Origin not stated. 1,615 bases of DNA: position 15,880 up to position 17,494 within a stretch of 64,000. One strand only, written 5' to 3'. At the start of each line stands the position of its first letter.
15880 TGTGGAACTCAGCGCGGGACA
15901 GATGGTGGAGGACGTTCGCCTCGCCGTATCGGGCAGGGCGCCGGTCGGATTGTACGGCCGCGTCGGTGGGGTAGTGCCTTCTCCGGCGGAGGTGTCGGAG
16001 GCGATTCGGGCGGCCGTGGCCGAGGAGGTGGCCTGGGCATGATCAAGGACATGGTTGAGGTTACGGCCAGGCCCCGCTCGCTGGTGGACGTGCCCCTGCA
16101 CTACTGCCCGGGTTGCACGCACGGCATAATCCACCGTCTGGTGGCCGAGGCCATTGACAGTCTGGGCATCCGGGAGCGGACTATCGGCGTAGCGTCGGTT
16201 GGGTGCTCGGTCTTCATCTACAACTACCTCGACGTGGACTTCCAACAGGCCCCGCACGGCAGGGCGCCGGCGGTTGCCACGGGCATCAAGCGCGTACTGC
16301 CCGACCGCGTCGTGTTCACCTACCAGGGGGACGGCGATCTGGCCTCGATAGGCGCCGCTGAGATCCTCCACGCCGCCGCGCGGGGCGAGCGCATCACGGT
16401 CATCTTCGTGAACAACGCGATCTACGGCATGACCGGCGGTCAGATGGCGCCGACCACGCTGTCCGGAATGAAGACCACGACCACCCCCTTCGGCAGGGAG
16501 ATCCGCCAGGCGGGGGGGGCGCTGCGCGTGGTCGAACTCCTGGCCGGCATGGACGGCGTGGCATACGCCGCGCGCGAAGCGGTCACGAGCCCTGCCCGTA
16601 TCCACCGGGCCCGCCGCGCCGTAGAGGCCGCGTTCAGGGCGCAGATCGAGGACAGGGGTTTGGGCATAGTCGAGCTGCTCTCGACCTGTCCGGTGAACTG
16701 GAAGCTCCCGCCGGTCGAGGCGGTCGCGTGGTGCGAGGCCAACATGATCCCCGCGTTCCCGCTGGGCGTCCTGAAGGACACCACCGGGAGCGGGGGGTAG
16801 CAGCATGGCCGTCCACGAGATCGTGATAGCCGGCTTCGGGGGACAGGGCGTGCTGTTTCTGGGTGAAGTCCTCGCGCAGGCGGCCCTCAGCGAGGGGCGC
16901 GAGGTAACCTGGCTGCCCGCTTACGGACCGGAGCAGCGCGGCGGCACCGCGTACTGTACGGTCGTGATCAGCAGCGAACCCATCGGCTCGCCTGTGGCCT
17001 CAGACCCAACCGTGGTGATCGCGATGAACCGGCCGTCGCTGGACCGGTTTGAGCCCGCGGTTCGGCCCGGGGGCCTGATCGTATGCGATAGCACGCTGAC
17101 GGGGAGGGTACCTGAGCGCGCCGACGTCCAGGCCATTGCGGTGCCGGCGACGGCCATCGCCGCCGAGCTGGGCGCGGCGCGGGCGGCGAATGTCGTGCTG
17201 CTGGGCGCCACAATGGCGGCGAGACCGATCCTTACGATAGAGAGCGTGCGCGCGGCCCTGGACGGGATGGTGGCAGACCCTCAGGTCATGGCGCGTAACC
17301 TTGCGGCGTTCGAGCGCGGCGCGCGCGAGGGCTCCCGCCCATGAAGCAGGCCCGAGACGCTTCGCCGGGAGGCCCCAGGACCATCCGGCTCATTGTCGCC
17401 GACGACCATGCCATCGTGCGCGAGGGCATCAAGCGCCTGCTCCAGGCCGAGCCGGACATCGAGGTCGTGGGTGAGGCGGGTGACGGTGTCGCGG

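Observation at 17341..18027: Orphan LuxR-type response regulator translationally fused into the kor-deoC operon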

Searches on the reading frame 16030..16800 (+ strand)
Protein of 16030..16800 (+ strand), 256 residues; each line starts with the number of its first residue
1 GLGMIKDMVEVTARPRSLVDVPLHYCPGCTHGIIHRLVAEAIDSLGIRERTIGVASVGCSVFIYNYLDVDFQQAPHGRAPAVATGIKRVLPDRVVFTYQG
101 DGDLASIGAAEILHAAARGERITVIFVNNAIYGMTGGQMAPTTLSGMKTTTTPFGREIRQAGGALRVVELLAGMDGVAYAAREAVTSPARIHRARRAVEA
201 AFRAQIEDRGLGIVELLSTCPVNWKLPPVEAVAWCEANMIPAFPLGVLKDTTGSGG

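Call 5: search_protein_families(library=pfam, proteins=[window:16030-16800:+])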
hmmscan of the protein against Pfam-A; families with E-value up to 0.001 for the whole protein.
window:16030-16800:+ (256 aa): 1 family
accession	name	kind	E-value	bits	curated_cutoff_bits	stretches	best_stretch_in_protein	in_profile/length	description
PF02775.26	TPP_enzyme_C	-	5.8e-20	72.1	21.9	1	65-202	20-141/151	Thiamine pyrophosphate enzyme, C-terminal TPP binding domain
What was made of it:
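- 16039..16800 (+): Oxidoreductase beta subunit (TPP-binding). TPP_enzyme_C (call 5).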

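Call 6: search_protein_families(library=ncbifam, proteins=[window:16030-16800:+])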
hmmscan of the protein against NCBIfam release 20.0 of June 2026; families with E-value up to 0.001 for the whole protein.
window:16030-16800:+ (256 aa): 14 families
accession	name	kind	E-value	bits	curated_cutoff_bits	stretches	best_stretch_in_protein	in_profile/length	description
NF007207.0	PRK09628.1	equivalog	1.7e-33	116.4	364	1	21-224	14-206/277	2-oxoglutarate ferredoxin oxidoreductase subunit beta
NF008820.0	PRK11866.1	equivalog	1.3e-32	113.3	402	1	22-220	15-201/287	2-oxoacid ferredoxin oxidoreductase subunit beta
TIGR02177.1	PorB_KorB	subfamily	5.4e-30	104.9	261.9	1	24-223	2-190/286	2-oxoacid:acceptor oxidoreductase, beta subunit, pyruvate/2-ketoisovalerate family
NF008821.0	PRK11869.1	equivalog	1.8e-28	99.3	438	1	21-226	12-206/286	2-oxoacid ferredoxin oxidoreductase subunit beta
NF041171.1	Oxoac_fdxbeta_Archa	equivalog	6.1e-27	94.7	423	1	24-222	4-191/296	2-oxoacid:ferredoxin oxidoreductase subunit beta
NF008818.0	PRK11864.1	subfamily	3.9e-18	65.6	405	1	25-232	20-220/300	3-methyl-2-oxobutanoate dehydrogenase subunit beta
NF008819.1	PRK11865.1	equivalog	5.5e-18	65.2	405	1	25-232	20-224/300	pyruvate synthase subunit PorB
NF045766.1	PhenlGlyoxDHPadI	equivalog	7.9e-13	47.9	700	1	87-237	226-371/443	NADH-dependent phenylglyoxylate dehydrogenase subunit beta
NF045792.1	OxalOxredbeta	equivalog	7.4e-10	38.3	590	1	17-232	14-237/311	oxalate oxidoreductase subunit beta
TIGR03336.1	IOR_alpha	equivalog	2.4e-08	32.8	650.9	1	14-151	347-480/595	indolepyruvate ferredoxin oxidoreductase subunit alpha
NF004813.0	PRK06163.1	equivalog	3.7e-06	26.8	240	1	77-143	60-126/202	hypothetical protein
TIGR03846.1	sulfopy_beta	equivalog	4.1e-06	26.8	221.5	1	77-145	45-114/182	sulfopyruvate decarboxylase subunit beta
NF006052.0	PRK08199.1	subfamily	4e-05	22.1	539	1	82-176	423-519/559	thiamine pyrophosphate protein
NF009589.0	PRK13030.1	subfamily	0.00096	16.9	816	0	24-145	439-550/1170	indolepyruvate ferredoxin oxidoreductase family protein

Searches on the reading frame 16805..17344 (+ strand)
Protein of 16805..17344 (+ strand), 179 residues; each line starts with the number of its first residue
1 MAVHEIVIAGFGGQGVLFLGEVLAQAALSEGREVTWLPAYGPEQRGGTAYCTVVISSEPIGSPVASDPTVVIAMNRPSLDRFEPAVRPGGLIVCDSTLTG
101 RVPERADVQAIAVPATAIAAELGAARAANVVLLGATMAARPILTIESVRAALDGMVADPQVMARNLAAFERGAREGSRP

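Call 5: search_protein_families(library=pfam, proteins=[window:16805-17344:+])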
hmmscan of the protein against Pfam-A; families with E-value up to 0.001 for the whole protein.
window:16805-17344:+ (179 aa): 1 family
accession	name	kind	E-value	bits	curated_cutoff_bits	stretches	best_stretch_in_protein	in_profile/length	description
PF01558.24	POR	-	1.9e-41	142.5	27.4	1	12-173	1-172/173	Pyruvate ferredoxin/flavodoxin oxidoreductase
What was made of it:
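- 16805..17344 (+): Oxidoreductase gamma subunit. Pfam POR 1.9e-41 (call 5).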

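Call 6: search_protein_families(library=ncbifam, proteins=[window:16805-17344:+])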
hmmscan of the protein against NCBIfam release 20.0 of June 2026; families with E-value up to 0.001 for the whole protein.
window:16805-17344:+ (179 aa): 24 families
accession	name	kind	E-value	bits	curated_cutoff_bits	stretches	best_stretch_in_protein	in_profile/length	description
NF006323.0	PRK08537.1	equivalog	3.9e-30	104.5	235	1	4-174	3-176/181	2-oxoacid:ferredoxin oxidoreductase subunit gamma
TIGR03710.1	OAFO_sf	subfamily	6.6e-22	77.8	482.75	1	6-176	4-173/561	2-oxoacid:acceptor oxidoreductase subunit alpha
NF006211.0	PRK08338.1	equivalog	1.9e-18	66.6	239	1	6-176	3-168/170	2-oxoacid:ferredoxin oxidoreductase subunit gamma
NF004916.0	PRK06274.1-2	equivalog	3.2e-18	66.5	227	1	5-172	4-172/178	indolepyruvate oxidoreductase subunit beta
TIGR02175.1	PorC_KorC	subfamily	6.3e-18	65.2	81.1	1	4-175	2-174/177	2-oxoacid:acceptor oxidoreductase, gamma subunit, pyruvate/2-ketoisovalerate family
NF005322.0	PRK06853.1-2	equivalog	6.3e-18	65.2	237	1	2-174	4-191/197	indolepyruvate oxidoreductase subunit beta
NF005324.0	PRK06853.1-4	equivalog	4.3e-17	62.6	222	1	4-173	3-186/196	indolepyruvate oxidoreductase subunit beta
NF005325.0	PRK06853.1-5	equivalog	3.6e-16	59.5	230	2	3-74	3-75/192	indolepyruvate oxidoreductase subunit beta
NF006275.0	PRK08441.1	equivalog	6.7e-16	58.4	216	1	6-174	5-176/185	2-oxoglutarate-acceptor oxidoreductase subunit OorC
NF005323.0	PRK06853.1-3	equivalog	2.2e-15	57.1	238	2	4-58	7-61/197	indolepyruvate oxidoreductase subunit beta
NF045762.1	PhenlGlyoxDHPadE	equivalog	2.4e-15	56.9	300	1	4-175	2-178/187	NADH-dependent phenylglyoxylate dehydrogenase subunit gamma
NF005329.0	PRK06853.2-4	equivalog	1.5e-14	54.5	267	1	4-143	2-140/175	indolepyruvate oxidoreductase subunit beta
NF006321.0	PRK08534.1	equivalog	2e-14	53.7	225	1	4-170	2-171/181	pyruvate ferredoxin oxidoreductase subunit gamma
NF040683.1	PorC_Meth_Thtga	equivalog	1.3e-13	51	270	1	4-171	2-168/177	pyruvate synthase subunit PorC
NF005328.0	PRK06853.2-2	equivalog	1.1e-12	48.1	240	1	4-54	4-54/192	indolepyruvate oxidoreductase subunit beta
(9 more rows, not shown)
